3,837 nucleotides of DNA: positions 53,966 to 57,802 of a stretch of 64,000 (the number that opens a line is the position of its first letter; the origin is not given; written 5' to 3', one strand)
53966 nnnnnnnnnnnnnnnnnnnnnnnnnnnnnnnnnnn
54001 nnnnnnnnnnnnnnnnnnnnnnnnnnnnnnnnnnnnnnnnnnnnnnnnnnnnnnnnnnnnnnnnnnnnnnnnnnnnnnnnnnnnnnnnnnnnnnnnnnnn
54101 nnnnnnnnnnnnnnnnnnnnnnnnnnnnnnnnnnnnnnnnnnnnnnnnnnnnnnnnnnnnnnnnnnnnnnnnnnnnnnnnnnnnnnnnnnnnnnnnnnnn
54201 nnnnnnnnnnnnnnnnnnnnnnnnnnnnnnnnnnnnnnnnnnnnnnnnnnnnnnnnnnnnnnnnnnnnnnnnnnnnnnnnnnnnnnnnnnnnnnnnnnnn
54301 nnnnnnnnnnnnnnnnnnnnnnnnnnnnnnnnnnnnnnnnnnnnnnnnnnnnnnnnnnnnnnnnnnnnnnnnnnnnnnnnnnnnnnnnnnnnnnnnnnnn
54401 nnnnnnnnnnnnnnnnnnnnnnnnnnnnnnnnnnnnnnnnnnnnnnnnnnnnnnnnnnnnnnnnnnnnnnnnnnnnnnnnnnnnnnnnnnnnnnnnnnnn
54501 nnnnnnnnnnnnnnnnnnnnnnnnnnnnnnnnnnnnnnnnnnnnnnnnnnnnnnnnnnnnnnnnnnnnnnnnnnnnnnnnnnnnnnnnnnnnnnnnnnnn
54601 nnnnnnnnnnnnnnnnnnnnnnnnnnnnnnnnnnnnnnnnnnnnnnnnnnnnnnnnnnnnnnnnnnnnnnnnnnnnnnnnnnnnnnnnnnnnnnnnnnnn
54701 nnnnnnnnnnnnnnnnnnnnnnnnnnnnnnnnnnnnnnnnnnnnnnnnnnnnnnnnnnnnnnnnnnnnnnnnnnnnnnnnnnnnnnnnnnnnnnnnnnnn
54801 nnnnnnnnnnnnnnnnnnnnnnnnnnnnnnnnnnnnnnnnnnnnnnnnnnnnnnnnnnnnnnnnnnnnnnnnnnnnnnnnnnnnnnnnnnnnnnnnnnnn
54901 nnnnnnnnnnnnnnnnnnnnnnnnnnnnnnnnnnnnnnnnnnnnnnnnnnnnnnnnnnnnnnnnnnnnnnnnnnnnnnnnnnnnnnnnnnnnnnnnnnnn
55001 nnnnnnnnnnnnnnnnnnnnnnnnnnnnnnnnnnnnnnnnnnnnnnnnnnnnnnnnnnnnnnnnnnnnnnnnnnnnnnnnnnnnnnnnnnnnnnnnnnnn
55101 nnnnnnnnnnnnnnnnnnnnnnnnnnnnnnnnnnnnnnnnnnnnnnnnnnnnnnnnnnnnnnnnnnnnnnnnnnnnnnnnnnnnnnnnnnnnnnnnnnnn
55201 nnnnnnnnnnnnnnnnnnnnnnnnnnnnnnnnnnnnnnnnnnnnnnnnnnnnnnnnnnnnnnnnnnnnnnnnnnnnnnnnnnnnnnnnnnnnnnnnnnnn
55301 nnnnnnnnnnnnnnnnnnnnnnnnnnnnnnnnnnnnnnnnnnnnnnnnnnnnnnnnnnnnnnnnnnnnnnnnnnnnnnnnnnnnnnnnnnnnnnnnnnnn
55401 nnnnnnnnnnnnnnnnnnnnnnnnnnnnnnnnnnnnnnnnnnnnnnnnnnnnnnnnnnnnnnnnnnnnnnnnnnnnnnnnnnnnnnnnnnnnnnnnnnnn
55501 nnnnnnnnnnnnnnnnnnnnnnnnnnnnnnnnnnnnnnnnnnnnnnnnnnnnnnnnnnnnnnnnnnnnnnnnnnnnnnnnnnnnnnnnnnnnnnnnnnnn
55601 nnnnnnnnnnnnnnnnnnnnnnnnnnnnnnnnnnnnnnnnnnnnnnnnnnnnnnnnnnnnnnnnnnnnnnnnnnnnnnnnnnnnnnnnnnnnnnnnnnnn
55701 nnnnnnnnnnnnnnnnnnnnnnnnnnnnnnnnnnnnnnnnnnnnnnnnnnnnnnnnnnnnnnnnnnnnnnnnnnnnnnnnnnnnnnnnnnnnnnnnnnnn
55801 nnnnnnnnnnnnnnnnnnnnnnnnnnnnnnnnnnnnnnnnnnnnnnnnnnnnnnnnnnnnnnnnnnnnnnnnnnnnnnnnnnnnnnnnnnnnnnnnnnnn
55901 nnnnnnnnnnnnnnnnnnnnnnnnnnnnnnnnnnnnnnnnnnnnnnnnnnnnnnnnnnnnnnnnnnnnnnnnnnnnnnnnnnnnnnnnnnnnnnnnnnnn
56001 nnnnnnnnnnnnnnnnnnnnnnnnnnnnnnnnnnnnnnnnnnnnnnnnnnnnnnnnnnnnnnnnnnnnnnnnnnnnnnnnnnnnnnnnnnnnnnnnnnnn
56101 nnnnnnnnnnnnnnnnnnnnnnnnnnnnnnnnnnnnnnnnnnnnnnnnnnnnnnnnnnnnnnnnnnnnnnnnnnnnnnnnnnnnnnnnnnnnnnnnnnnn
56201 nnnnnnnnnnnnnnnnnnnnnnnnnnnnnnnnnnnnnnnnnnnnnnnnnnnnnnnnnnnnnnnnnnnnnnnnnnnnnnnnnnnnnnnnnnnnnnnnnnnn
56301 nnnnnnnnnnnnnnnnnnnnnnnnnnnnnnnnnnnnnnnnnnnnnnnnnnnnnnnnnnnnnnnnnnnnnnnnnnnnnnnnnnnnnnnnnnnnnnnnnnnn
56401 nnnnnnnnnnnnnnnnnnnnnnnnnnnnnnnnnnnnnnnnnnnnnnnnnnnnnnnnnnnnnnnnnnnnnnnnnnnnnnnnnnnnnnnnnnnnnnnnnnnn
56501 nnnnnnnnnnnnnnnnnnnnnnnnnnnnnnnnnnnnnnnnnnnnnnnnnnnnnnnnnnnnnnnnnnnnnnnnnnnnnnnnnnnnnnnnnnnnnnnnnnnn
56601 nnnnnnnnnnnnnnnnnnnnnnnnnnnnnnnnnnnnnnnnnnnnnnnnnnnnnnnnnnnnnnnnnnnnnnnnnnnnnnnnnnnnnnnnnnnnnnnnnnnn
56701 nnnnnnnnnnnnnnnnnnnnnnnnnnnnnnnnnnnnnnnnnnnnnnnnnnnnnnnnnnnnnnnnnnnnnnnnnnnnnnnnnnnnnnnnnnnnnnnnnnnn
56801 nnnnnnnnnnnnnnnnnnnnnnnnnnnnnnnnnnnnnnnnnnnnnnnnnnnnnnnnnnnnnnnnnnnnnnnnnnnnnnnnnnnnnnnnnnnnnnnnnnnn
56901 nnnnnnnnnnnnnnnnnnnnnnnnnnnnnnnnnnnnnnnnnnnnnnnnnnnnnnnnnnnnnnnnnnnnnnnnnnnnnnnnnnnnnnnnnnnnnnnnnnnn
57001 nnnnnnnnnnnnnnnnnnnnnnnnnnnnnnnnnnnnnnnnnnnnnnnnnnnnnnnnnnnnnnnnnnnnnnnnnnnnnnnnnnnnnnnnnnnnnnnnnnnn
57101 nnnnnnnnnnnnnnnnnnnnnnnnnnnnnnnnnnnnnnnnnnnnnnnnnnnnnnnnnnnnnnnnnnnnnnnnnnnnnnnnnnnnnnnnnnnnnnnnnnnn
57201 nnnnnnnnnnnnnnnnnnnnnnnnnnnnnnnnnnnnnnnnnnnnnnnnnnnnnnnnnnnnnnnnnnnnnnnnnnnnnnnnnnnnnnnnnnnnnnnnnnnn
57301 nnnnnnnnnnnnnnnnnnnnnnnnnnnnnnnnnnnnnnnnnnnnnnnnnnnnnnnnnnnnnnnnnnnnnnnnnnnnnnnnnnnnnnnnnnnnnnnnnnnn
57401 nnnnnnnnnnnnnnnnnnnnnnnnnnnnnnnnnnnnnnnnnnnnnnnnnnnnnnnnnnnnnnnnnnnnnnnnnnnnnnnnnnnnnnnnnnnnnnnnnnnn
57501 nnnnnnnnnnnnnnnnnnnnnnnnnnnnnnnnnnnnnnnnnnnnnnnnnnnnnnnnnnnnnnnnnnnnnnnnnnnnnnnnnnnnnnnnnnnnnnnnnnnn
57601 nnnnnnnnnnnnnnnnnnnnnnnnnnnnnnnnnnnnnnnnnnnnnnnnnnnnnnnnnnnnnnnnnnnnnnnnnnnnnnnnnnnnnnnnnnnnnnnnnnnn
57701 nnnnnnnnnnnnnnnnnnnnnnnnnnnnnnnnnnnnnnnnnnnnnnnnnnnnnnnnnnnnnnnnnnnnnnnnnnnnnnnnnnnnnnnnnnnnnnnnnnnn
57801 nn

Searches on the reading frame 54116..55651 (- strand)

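Call 16: search_protein_families(library=pfam, proteins=[window:54116-55651:-], max_evalue=0.001)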
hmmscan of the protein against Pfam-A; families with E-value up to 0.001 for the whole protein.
window:54116-55651:- (511 aa): 1 family
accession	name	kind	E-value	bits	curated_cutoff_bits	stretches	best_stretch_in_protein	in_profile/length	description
PF01882.25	DUF58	-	2.8e-13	50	23.4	1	209-336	1-128/216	Protein of unknown function DUF58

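Call 68: search_protein_families(library=padloc, proteins=[window:54116-55651:-], max_evalue=0.001)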
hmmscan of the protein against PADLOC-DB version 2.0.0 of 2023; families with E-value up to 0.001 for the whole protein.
window:54116-55651:- (511 aa): 0 families

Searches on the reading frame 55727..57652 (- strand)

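Call 16: search_protein_families(library=pfam, proteins=[window:55727-57652:-], max_evalue=0.001)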
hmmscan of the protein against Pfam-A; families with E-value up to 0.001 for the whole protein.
window:55727-57652:- (641 aa): 7 families
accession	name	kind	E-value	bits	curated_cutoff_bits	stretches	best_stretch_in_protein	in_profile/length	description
PF07726.17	AAA_3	-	5.4e-63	211.2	27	1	366-496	1-131/131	ATPase family associated with various cellular activities (AAA)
PF17863.7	AAA_lid_2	-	2.8e-17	62.6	22.7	1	558-627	3-72/74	AAA lid domain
PF07728.20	AAA_5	-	1.8e-14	54.4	22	1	366-494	1-139/139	AAA domain (dynein-related subfamily)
PF20030.5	bpMoxR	-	1.7e-11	44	27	1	335-501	2-167/205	MoxR domain in the MoxR-vWA-beta-propeller ternary systems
PF00158.32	Sigma54_activat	-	9.5e-05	22.6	20.2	1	353-476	11-142/168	Sigma-54 interaction domain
PF00004.35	AAA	-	0.00045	21.1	21.2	0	367-477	1-110/131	ATPase family associated with various cellular activities (AAA)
PF13191.12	AAA_16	-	0.00081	20.4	32.6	0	355-400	10-63/167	AAA ATPase domain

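Call 68: search_protein_families(library=padloc, proteins=[window:55727-57652:-], max_evalue=0.001)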
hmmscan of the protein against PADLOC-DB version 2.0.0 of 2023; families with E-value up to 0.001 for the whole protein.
window:55727-57652:- (641 aa): 1 family
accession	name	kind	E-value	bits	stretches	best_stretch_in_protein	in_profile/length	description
PDLC04232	IetA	-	3.9e-05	21.2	1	360-397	112-149/330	-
